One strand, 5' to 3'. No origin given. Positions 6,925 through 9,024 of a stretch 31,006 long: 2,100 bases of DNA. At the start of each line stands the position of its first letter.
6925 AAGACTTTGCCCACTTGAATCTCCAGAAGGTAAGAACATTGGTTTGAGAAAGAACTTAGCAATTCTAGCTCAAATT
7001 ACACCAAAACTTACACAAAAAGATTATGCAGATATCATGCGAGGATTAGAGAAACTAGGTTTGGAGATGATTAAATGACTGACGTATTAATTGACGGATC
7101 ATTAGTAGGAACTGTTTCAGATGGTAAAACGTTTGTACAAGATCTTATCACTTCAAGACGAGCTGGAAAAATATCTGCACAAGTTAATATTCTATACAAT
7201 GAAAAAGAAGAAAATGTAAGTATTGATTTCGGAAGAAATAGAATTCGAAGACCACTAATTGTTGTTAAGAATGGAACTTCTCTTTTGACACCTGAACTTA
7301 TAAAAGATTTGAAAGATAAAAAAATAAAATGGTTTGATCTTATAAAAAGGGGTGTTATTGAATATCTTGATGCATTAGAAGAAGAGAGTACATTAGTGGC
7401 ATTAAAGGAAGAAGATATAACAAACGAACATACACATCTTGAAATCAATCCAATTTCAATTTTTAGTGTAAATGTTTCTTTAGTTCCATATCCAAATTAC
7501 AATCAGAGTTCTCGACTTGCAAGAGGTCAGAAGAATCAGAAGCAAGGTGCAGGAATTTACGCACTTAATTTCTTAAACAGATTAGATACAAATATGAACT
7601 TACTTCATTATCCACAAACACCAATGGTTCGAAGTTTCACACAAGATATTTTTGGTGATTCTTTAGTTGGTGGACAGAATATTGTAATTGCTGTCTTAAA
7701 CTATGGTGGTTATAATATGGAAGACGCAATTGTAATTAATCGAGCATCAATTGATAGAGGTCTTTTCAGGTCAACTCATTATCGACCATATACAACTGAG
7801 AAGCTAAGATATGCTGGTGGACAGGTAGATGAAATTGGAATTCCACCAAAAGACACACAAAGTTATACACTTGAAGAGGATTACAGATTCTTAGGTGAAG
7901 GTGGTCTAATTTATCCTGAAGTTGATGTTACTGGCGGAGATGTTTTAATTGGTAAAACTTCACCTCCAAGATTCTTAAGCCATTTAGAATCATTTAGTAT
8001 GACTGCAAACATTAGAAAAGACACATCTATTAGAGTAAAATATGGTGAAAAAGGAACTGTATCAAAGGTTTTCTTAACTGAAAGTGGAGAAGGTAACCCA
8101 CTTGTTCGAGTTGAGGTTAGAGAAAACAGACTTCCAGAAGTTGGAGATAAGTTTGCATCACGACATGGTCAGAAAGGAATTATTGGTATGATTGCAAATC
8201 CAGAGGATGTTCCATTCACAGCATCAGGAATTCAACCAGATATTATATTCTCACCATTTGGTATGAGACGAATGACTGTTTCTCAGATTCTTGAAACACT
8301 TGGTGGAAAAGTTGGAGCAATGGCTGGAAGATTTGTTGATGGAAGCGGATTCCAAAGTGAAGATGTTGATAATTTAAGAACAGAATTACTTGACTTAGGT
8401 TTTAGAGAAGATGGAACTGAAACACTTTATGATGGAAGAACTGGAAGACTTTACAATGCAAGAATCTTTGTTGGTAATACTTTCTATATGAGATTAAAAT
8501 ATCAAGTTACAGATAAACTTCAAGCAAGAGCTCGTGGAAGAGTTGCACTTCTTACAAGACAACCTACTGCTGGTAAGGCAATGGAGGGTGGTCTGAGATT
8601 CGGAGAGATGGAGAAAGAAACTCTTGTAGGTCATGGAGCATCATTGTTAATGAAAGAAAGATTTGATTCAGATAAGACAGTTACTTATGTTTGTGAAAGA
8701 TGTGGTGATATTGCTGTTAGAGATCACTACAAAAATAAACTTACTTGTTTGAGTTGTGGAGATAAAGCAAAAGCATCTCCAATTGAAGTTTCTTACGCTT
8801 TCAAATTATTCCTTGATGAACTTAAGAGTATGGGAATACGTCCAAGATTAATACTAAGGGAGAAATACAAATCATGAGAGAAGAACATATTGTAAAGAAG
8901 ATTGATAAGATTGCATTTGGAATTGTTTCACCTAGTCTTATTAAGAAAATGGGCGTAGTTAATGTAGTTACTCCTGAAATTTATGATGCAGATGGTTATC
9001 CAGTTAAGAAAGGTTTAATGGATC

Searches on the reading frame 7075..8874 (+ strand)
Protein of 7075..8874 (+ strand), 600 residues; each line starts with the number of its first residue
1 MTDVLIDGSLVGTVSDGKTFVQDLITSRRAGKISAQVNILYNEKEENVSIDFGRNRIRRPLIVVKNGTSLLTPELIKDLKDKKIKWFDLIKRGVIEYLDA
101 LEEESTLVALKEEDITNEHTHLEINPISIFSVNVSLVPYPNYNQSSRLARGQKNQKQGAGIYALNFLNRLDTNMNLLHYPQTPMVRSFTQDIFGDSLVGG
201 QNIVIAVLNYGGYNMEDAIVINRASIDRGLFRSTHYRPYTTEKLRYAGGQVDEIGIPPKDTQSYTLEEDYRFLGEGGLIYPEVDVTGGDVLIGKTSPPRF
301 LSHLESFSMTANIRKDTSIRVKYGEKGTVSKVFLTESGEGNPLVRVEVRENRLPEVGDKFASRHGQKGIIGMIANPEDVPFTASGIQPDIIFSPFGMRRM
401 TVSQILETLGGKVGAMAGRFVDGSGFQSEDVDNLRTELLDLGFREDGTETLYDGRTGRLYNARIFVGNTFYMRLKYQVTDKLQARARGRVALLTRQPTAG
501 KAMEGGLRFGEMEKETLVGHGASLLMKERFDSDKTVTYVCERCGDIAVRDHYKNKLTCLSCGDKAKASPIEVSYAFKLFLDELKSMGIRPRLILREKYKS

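Call 57: find_encoding_contigs(protein=window:7075-8874:+, flank=500, max_places=3)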
Protein window:7075-8874:+ (600 aa): no gene with exactly this product is on record in the collection.
